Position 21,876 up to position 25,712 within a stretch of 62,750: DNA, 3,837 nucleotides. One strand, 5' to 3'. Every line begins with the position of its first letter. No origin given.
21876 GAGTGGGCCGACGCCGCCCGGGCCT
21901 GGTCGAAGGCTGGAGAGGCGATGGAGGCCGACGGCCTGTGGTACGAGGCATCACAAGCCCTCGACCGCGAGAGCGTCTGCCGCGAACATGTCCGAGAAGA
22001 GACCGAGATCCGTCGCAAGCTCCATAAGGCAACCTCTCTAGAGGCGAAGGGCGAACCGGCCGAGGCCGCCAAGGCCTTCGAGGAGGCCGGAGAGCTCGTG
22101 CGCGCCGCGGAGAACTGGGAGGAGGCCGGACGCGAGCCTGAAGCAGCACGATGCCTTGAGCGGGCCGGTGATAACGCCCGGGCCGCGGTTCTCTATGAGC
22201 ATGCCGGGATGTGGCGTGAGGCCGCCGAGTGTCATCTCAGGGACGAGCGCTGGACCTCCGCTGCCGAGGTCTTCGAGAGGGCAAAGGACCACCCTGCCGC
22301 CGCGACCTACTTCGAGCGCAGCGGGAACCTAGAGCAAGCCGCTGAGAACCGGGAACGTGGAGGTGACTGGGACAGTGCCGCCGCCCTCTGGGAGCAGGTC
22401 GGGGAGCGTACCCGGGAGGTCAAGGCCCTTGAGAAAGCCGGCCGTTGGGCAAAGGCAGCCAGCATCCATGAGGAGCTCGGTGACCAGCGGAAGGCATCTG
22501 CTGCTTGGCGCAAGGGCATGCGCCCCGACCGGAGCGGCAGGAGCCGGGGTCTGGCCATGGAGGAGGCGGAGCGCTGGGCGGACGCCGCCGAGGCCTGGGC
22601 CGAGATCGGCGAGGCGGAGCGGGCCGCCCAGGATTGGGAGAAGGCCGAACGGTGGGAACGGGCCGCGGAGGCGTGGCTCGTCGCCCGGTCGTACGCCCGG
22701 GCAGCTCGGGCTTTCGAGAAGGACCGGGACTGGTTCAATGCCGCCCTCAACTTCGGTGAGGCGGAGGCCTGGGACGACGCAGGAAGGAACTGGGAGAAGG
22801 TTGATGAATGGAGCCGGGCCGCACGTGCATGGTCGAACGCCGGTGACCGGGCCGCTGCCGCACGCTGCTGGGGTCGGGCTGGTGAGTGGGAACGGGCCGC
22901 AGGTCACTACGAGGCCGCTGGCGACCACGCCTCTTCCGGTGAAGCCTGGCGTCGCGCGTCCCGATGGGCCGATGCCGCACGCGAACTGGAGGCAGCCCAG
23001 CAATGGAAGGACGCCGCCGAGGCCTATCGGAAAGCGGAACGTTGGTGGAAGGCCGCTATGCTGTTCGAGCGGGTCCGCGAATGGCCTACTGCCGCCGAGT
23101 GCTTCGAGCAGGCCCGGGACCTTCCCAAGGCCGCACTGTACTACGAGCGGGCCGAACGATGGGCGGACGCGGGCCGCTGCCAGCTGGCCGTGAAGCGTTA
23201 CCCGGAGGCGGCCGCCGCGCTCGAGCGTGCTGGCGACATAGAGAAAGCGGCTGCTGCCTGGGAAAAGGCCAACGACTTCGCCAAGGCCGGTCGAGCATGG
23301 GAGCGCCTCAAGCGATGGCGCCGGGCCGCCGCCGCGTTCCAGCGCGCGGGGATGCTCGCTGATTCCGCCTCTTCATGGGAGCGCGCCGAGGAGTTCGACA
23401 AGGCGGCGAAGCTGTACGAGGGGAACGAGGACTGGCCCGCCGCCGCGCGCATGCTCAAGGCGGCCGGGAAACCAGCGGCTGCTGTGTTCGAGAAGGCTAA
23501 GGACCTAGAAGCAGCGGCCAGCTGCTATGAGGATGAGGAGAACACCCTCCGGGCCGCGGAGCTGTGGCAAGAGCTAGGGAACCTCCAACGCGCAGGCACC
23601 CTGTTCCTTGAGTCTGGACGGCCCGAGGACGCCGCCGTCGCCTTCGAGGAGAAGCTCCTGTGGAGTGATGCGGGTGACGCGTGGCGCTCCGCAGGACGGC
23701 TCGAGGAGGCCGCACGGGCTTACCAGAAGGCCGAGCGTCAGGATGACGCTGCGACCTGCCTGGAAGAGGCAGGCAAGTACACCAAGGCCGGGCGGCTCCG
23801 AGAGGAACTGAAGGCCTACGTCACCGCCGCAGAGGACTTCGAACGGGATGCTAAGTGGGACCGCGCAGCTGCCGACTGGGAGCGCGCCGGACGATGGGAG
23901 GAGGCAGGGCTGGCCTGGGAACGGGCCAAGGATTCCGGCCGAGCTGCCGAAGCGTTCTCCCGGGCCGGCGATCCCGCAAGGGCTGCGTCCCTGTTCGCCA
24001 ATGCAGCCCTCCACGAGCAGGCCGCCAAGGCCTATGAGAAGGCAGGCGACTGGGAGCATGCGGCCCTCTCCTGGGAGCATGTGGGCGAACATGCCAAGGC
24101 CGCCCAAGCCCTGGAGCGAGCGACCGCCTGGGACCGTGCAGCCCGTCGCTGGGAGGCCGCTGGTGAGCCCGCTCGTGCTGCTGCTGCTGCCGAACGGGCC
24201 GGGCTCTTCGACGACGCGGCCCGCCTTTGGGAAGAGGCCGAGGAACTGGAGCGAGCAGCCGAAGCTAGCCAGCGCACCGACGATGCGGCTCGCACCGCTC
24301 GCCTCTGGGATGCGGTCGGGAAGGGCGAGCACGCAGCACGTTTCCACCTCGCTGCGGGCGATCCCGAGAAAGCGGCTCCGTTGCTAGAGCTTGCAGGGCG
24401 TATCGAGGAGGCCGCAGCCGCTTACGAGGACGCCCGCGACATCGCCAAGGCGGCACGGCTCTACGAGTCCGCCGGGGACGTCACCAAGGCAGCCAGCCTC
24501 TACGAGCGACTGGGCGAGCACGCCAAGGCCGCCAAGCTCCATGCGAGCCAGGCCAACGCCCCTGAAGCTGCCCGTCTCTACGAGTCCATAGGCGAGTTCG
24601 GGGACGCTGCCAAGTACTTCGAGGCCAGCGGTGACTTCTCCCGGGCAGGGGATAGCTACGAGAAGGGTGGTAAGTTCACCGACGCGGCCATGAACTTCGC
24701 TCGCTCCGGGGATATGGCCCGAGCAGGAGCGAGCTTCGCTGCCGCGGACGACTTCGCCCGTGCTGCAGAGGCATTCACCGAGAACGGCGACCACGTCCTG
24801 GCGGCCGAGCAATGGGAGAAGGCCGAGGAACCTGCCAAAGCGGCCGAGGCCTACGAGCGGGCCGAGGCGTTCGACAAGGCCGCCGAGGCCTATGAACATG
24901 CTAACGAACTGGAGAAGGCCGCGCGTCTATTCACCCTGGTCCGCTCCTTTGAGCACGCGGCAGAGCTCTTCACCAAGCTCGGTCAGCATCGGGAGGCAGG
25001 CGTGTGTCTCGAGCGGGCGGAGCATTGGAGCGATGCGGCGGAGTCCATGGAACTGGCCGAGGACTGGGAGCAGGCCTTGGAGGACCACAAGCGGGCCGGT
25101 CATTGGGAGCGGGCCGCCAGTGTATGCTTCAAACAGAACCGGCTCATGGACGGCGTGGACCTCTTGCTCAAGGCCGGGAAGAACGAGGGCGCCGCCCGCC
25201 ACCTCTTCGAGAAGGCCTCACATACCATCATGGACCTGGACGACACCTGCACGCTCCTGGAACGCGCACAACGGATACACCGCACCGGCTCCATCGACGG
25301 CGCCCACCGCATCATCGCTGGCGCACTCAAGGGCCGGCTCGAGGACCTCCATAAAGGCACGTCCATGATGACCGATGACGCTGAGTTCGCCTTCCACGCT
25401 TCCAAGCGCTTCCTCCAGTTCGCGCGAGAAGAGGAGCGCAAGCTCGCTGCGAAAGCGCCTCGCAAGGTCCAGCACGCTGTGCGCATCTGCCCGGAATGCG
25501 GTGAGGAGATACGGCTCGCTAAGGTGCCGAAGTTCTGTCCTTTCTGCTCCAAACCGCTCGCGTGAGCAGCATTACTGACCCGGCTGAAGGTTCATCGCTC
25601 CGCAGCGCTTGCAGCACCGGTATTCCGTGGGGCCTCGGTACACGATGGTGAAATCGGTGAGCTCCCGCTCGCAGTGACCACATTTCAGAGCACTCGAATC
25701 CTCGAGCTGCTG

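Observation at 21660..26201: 1300-aa protein made of about 95 perfect-period 13-residue Ala/Glu/Trp repeats capped by a zinc ribbon, convergent with another zinc-ribbon protein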

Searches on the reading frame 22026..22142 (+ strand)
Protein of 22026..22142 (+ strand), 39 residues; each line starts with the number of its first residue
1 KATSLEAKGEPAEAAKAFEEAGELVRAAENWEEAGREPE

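Call 55: search_protein_representatives(alignment_id=A3)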
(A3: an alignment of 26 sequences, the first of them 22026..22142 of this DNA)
Query: 26 sequences, 39 profile positions. Proteins with E-value up to 0.001 (for the whole library): 2306; up to 1e-10: 883; up to 1e-30: 84. The best 150 are listed.
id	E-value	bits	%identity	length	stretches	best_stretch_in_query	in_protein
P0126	4.1e-62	221.6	-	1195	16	2-39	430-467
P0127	1.2e-61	220.1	-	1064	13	1-35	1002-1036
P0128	9.8e-58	207.6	-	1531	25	4-37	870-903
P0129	6.8e-55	198.5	-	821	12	1-37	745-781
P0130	1.7e-50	184.4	-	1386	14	1-38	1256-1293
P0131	3.1e-49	180.4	-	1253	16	2-39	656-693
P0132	8.3e-48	175.8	-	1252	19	1-39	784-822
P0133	1.2e-46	172.1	-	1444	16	1-39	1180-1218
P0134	3.0e-46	170.8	-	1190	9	1-37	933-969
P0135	3.8e-46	170.5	-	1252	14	1-36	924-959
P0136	7.5e-46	169.6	-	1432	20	1-39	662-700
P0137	1.7e-45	168.4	-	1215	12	2-39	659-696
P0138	8.3e-45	166.2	-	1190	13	1-38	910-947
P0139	1.3e-44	165.6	-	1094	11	1-39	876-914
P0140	2.2e-44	164.9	-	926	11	10-39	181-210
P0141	6.3e-44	163.4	-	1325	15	1-39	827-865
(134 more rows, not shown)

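Call 59: search_protein_families(library=pfam, proteins=[P0126, P0127, P0128, P0129, P0130, P0131, P0132, P0141], max_evalue=0.00001)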
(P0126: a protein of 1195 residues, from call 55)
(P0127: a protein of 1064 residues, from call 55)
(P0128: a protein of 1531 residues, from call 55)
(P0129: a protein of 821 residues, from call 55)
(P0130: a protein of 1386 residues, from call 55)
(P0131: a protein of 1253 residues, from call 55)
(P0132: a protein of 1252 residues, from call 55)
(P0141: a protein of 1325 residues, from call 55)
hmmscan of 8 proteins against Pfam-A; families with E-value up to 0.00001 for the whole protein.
P0126 (1195 aa): 12 families
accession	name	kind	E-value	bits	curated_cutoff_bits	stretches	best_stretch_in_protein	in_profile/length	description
PF00069.31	Pkinase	-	6.9e-93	311.3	31.7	2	937-1190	1-258/263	Protein kinase domain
PF07714.23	PK_Tyr_Ser-Thr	-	1.1e-69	235.1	23.1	2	939-1185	3-251/258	Protein tyrosine and serine/threonine kinase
PF13176.12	TPR_7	-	2.1e-10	40.2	27.9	0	600-633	1-34/36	Tetratricopeptide repeat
PF14938.12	SNAP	-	6.4e-10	39.4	25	1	7-132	47-175/282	Soluble NSF attachment protein, SNAP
PF00637.26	Clathrin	-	7.4e-09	35.9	29.6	0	186-231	79-124/143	Region in Clathrin and VPS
PF13174.12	TPR_6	-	1.9e-08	34.8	26.3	0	600-625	2-27/33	Tetratricopeptide repeat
PF13428.12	TPR_14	-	4.3e-08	33.5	23.5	0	601-634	4-37/44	Tetratricopeptide repeat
PF24762.1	TPR_IF140-IFT172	-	4.4e-08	32.6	26.8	0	429-551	272-387/486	IF140/IFT172 TPR domain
PF23774.1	TPR_GEMI5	-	3.9e-07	30.3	33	0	13-103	82-168/209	GEMI5 TPR domain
PF07719.23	TPR_2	-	7.7e-07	29.2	27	0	601-628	4-31/34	Tetratricopeptide repeat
PF25295.1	TPR_IFT122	-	1.4e-06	28.2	75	0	47-137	139-234/381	IFT122, TPR domain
PF03109.22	ABC1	-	7e-06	25.8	22.9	0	976-1085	114-217/244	ABC1 atypical kinase-like domain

P0127 (1064 aa): 8 families
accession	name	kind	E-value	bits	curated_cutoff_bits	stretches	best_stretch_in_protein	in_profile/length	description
PF13176.12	TPR_7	-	8.2e-15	54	27.9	0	891-909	6-24/36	Tetratricopeptide repeat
PF07719.23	TPR_2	-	4.4e-14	51.8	27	0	887-910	4-27/34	Tetratricopeptide repeat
PF14938.12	SNAP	-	7.3e-11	42.5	25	0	823-924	50-157/282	Soluble NSF attachment protein, SNAP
PF23774.1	TPR_GEMI5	-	6.6e-10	39.3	33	0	766-804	138-176/209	GEMI5 TPR domain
PF24762.1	TPR_IF140-IFT172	-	5e-08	32.4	26.8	0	864-1006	176-316/486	IF140/IFT172 TPR domain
PF00637.26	Clathrin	-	2.6e-07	30.9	29.6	0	695-750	75-130/143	Region in Clathrin and VPS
PF00580.27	UvrD-helicase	-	1.2e-06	28.9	23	0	430-472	209-251/271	UvrD/REP helicase N-terminal domain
PF13428.12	TPR_14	-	4.6e-06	27.2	23.5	0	693-716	4-27/44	Tetratricopeptide repeat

P0128 (1531 aa): 3 families
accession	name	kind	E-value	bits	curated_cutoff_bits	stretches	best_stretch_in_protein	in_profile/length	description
PF00637.26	Clathrin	-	7.5e-10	39.2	29.6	0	1201-1265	72-136/143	Region in Clathrin and VPS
PF00580.27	UvrD-helicase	-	2.6e-06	27.8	23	1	179-370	8-196/271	UvrD/REP helicase N-terminal domain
PF07719.23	TPR_2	-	3.7e-06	27.1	27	0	1150-1178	4-32/34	Tetratricopeptide repeat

P0129 (821 aa): 9 families
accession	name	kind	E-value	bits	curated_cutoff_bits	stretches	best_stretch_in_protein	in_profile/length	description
PF23774.1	TPR_GEMI5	-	1.3e-14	54.6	33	0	733-799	109-178/209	GEMI5 TPR domain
PF24762.1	TPR_IF140-IFT172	-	4.4e-12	45.8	26.8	1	473-660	184-370/486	IF140/IFT172 TPR domain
PF14938.12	SNAP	-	1.1e-11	45.2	25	0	447-578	29-163/282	Soluble NSF attachment protein, SNAP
PF07719.23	TPR_2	-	6.8e-11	41.9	27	0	374-394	7-27/34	Tetratricopeptide repeat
PF13176.12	TPR_7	-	9.6e-11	41.3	27.9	0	759-778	6-25/36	Tetratricopeptide repeat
PF25170.1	TPR_WDR35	-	3.8e-09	36.8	27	0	641-673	17-49/68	WD repeat-containing protein 35, TPR repeats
PF13361.12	UvrD_C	-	1.7e-07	31.4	25.6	1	168-239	276-347/350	UvrD-like helicase C-terminal domain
PF25295.1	TPR_IFT122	-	2.3e-06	27.5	75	0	481-736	83-336/381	IFT122, TPR domain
PF00637.26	Clathrin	-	5.5e-06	26.6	29.6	0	372-425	74-127/143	Region in Clathrin and VPS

P0130 (1386 aa): 5 families
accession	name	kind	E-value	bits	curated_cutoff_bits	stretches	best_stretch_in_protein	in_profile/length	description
PF13361.12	UvrD_C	-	2.1e-11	44.3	25.6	0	1102-1155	288-349/350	UvrD-like helicase C-terminal domain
PF00580.27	UvrD-helicase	-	6.9e-09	36.2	23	0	205-244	4-43/271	UvrD/REP helicase N-terminal domain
PF13538.12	UvrD_C_2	-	9.9e-08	32.2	27.4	1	1101-1152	2-52/52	UvrD-like helicase C-terminal domain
PF13245.12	AAA_19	-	2.6e-07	31.3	25.1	0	933-979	84-129/134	AAA domain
PF01443.25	Viral_helicase1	-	8.9e-06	26.1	21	0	945-1152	64-227/228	Viral superfamily 1 RNA helicase core domain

P0131 (1253 aa): 7 families
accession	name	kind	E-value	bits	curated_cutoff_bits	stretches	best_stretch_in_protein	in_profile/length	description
PF00580.27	UvrD-helicase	-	7e-18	65.7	23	1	191-435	4-253/271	UvrD/REP helicase N-terminal domain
PF14938.12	SNAP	-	4.2e-12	46.6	25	1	883-1049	28-184/282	Soluble NSF attachment protein, SNAP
PF07719.23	TPR_2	-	1.8e-11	43.6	27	0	1219-1240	5-26/34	Tetratricopeptide repeat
PF13245.12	AAA_19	-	9.7e-09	36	25.1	1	201-435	13-131/134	AAA domain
PF13176.12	TPR_7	-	1.4e-06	28.4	27.9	0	1220-1240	4-24/36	Tetratricopeptide repeat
PF01443.25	Viral_helicase1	-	2.6e-06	27.9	21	0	393-608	58-227/228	Viral superfamily 1 RNA helicase core domain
PF13361.12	UvrD_C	-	6e-06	26.4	25.6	1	515-607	264-345/350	UvrD-like helicase C-terminal domain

P0132 (1252 aa): 6 families
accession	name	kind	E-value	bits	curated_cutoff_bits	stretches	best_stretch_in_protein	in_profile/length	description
PF14938.12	SNAP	-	4.3e-18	66.2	25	0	807-931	31-157/282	Soluble NSF attachment protein, SNAP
PF07719.23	TPR_2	-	3e-16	58.6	27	0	857-884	2-29/34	Tetratricopeptide repeat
PF00637.26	Clathrin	-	1.2e-15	57.9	29.6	0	788-832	80-124/143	Region in Clathrin and VPS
PF00515.34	TPR_1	-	5.1e-15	55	27.8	0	863-882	8-27/34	Tetratricopeptide repeat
PF00580.27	UvrD-helicase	-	1.4e-09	38.5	23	0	375-417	211-253/271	UvrD/REP helicase N-terminal domain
PF13245.12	AAA_19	-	1.1e-06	29.3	25.1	1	180-417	11-131/134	AAA domain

P0141 (1325 aa): 2 families
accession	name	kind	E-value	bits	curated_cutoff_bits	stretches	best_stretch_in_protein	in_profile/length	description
PF07719.23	TPR_2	-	1.2e-14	53.6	27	0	1126-1151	7-32/34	Tetratricopeptide repeat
PF00515.34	TPR_1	-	1.6e-11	43.9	27.8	0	1291-1309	8-26/34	Tetratricopeptide repeat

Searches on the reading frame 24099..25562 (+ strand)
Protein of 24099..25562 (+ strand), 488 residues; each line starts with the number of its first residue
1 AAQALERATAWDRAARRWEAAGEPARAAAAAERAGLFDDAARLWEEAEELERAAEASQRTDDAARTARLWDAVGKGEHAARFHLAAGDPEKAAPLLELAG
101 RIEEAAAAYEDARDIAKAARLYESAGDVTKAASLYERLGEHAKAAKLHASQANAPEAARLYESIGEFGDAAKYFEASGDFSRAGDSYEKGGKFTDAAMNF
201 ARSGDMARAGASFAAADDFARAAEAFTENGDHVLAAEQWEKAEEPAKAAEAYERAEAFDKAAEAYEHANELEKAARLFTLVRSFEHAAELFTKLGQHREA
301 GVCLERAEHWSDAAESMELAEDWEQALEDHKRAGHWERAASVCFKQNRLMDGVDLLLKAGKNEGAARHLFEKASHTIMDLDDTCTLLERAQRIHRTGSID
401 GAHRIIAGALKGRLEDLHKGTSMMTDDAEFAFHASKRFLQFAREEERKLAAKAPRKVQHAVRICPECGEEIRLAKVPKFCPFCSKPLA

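Call 50: predict_structure(alignment_id=A2)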
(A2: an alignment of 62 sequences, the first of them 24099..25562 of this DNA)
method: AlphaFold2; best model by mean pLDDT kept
length: 488 residues; sequences in the alignment: 62
mean_pLDDT: 87.4   pTM: 0.69
mean pLDDT of the five models: 87.4, 85.7, 85.1, 84.9, 84.8
residues with pLDDT >= 90: 330; 70-90: 58; 50-70: 82; < 50: 18
segments of 3 or more residues with pLDDT < 50: 422-424, 453-464
pLDDT, mean of each block of 10 residues (from residue 1): 86 86 93 94 97 97 97 97 98 98 98 98 98 98 98 97 98 98 98 98 98 98 98 98 98 98 98 98 98 98 98 98 98 95 92 88 70 75 69 65 65 66 56 64 66 43 51 55 61
secondary structure, 60 per line:
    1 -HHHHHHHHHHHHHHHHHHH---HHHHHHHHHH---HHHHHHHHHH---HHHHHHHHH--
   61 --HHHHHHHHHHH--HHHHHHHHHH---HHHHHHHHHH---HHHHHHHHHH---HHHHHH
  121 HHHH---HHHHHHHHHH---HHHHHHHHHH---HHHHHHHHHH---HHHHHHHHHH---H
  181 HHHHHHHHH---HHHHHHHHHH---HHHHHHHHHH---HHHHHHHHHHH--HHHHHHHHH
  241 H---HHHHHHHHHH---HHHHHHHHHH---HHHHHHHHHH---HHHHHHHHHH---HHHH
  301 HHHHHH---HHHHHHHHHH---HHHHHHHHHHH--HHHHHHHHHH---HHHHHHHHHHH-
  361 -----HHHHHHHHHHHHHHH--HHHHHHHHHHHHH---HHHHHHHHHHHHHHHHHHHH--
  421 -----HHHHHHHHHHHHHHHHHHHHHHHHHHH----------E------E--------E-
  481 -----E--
elements in order: H2-20 H24-33 H37-46 H50-58 H63-73 H76-85 H89-98 H102-111 H115-124 H128-137 H141-150 H154-163 H167-176 H180-189 H193-202 H206-215 H219-229 H232-241 H245-254 H258-267 H271-280 H284-293 H297-306 H310-319 H323-333 H336-345 H349-359 H366-380 H383-395 H399-418 H426-452
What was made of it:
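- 23475..25229 (+): Repeat block C: 45 consecutive 13-residue units without any indel. The AlphaFold2 model of its last 29 units has pLDDT 97-98, with helices starting every 13 residues (call 50).
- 25230..25466 (+): C-terminal non-repeat helical region, modelled as four longer helices at low confidence. Call 50 (pLDDT 55-75; the alignment in this region is not homologous).
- On Canonical TPR (Pfam TPR_1/TPR_2 type): The AlphaFold2 model has pLDDT 97-98 with 10-residue helices and 3-residue turns (call 50).
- On Zinc ribbon (C-terminus of the big protein): Model pLDDT there is 43-61 (call 50).
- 26 helices of 9-11 residues start every 13 residues (call 50).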

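Call 53: fold_search(model_id=the predicted structure, library=pdb)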
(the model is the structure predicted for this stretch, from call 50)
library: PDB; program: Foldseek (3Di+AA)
matches with E <= 10: 1271; with E <= 0.001: 233
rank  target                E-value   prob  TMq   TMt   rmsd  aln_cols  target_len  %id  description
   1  9hvq_Q                3.8e-08  1.00  0.20  0.12  34.0       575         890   14  Structure of the transcribing Pol II-DSIF-PAF-SPT6-RECQL5 complex (released 2025-07-16)
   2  8bbg_A                4.1e-08  1.00  0.23  0.11  21.8       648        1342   13  Structure of the IFT-A complex; anterograde IFT-A train model (released 2022-12-21)
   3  8bbg_B                5.2e-08  1.00  0.25  0.11  29.2       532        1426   16  Structure of the IFT-A complex; anterograde IFT-A train model (released 2022-12-21)
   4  9rtt_Q                6.1e-08  1.00  0.19  0.12  34.7       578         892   15  Activated Elongation Complex with IWS1 and ELOF1 (released 2025-09-03)
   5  5a7d_H                3.5e-07  1.00  0.11  0.14  38.9       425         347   12  Tetrameric assembly of LGN with Inscuteable (released 2016-08-03)
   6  1w3b_A                5.7e-07  1.00  0.15  0.19  30.7       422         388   17  The superhelical TPR domain of O-linked GlcNAc transferase reveals structural similarities to importin alpha. (released 2004-09-09)
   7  7ntf_A                6.7e-07  1.00  0.18  0.10  29.9       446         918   15  Cryo-EM structure of unliganded O-GlcNAc transferase (released 2021-11-17)
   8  5a7d_D                6.7e-07  1.00  0.10  0.14  37.6       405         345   13  Tetrameric assembly of LGN with Inscuteable (released 2016-08-03)
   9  5a7d_G                7.0e-07  1.00  0.11  0.14  39.0       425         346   13  Tetrameric assembly of LGN with Inscuteable (released 2016-08-03)
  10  6hc2_E                7.3e-07  1.00  0.10  0.13  39.8       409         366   13  Crystal structure of NuMA/LGN hetero-hexamers (released 2019-05-29)
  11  4a1s_B                7.6e-07  1.00  0.11  0.15  38.9       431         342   12  Crystallographic structure of the Pins:Insc complex (released 2012-03-28)
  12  8f5p_B                1.1e-06  1.00  0.23  0.14  15.2       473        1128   17  Structure of Leishmania tarentolae IFT-A (state 2) (released 2022-12-21)
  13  7rdr_A                1.1e-06  1.00  0.11  0.12  39.2       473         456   18  Circular tandem repeat protein with novel repeat topology and enhanced subunit contact surfaces (released 2021-09-01)
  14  8hme_E                1.2e-06  1.00  0.27  0.14  26.2       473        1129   19  head module state 1 of Tetrahymena IFT-A (released 2023-06-14)
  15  1w3b_B                1.3e-06  1.00  0.17  0.22  26.3       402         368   16  The superhelical TPR domain of O-linked GlcNAc transferase reveals structural similarities to importin alpha. (released 2004-09-09)
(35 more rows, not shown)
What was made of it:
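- Closest known: Canonical tetratricopeptide repeat. Different: Global superposition is poor (TMq 0.10-0.38, call 53).
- Global structural matches are poor (Foldseek TMq 0.1-0.38, call 53), so the overall shape may differ from known TPR superhelices.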

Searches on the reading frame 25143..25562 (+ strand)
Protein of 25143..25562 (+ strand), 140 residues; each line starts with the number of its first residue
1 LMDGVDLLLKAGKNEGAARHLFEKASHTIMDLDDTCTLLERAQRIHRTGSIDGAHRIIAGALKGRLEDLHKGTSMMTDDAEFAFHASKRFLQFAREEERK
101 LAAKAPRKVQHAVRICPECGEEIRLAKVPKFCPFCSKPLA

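Call 76: find_homologous_proteins(query=window:25143-25562:+, max_evalue=0.01)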
Query window:25143-25562:+: 25 candidates shared short words with the query, none scored E <= 0.01.
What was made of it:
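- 25230..25466 (+): No homolog found (call 76).
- The C-terminal region has no homologs (call 76) and was modelled poorly.
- Tried and rejected: The C-terminal 140 aa found no homolog by word-based search (call 76).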
